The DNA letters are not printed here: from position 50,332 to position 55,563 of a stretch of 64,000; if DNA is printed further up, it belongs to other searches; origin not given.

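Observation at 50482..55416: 1644-aa fusion of a eukaryotic-type Ser/Thr kinase, STAND/AAA ATPase, TPR array, GAF domain and a complete sigma-54 activator module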

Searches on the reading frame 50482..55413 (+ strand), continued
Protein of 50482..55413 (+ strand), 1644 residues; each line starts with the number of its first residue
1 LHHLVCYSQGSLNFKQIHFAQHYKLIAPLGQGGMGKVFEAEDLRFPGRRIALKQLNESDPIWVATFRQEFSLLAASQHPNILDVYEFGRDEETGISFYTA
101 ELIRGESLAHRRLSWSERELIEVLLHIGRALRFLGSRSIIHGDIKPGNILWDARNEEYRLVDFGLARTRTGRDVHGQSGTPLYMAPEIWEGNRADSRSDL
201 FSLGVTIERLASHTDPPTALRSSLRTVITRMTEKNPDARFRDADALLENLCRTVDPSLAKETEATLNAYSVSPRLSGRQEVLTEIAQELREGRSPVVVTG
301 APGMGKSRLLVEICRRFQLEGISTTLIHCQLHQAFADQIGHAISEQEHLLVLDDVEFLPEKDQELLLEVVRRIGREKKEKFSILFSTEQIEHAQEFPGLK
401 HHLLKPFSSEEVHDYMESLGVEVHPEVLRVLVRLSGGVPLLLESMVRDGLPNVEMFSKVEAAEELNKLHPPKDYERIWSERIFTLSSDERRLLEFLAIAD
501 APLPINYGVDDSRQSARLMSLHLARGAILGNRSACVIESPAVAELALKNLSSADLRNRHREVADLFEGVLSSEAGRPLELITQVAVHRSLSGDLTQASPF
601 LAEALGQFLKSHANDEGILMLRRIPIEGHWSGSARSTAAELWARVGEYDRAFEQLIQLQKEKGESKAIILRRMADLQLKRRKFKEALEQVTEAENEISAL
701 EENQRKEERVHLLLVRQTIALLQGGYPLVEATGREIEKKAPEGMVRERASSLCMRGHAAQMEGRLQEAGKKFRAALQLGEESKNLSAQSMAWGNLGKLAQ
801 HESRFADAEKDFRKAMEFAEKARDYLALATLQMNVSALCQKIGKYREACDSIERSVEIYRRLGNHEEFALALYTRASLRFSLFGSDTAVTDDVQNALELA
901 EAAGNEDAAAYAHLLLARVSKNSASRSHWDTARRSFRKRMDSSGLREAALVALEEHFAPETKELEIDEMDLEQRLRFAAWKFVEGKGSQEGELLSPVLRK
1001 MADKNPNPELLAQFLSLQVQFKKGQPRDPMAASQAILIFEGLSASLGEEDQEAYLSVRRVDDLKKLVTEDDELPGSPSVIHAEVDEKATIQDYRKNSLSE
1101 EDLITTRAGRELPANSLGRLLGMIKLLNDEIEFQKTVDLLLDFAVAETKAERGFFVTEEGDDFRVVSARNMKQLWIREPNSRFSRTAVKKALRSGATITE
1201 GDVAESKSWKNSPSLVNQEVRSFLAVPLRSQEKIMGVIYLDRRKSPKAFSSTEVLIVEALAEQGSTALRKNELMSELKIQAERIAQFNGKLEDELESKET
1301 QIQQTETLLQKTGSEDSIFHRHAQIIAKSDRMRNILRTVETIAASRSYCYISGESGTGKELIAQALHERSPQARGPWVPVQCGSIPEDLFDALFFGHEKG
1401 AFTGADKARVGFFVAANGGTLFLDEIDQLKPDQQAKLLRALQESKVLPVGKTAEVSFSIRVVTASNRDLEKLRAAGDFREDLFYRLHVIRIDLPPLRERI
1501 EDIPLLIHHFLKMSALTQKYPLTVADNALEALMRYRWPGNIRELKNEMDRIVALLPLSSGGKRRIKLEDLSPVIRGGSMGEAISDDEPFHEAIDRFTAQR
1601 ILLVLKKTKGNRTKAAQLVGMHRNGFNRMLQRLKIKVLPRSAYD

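Call 13: find_encoding_contigs(protein=P0001, flank=10000, max_places=3)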
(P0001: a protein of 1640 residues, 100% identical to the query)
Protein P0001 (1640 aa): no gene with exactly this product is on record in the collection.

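Call 16: list_cluster_members(proteins=[P0001, P0002, P0004])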
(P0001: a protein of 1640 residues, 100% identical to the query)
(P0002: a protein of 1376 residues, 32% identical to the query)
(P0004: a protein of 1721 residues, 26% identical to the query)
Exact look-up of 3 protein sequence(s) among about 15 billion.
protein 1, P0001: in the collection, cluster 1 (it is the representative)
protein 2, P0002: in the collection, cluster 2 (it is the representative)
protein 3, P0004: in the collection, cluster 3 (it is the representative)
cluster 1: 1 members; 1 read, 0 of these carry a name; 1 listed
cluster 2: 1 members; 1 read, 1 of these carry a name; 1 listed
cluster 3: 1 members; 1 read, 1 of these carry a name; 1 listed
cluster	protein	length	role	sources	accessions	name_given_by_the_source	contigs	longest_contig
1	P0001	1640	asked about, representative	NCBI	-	-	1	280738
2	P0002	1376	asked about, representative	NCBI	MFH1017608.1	MAG: protein kinase, partial [Pseudomonadota bacterium]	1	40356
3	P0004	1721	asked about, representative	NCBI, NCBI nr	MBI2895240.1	MAG: sigma 54-interacting transcriptional regulator [Deltaproteobacteria bacterium] | sigma 54-interacting transcriptional regulator [Deltaproteobacteria bacterium]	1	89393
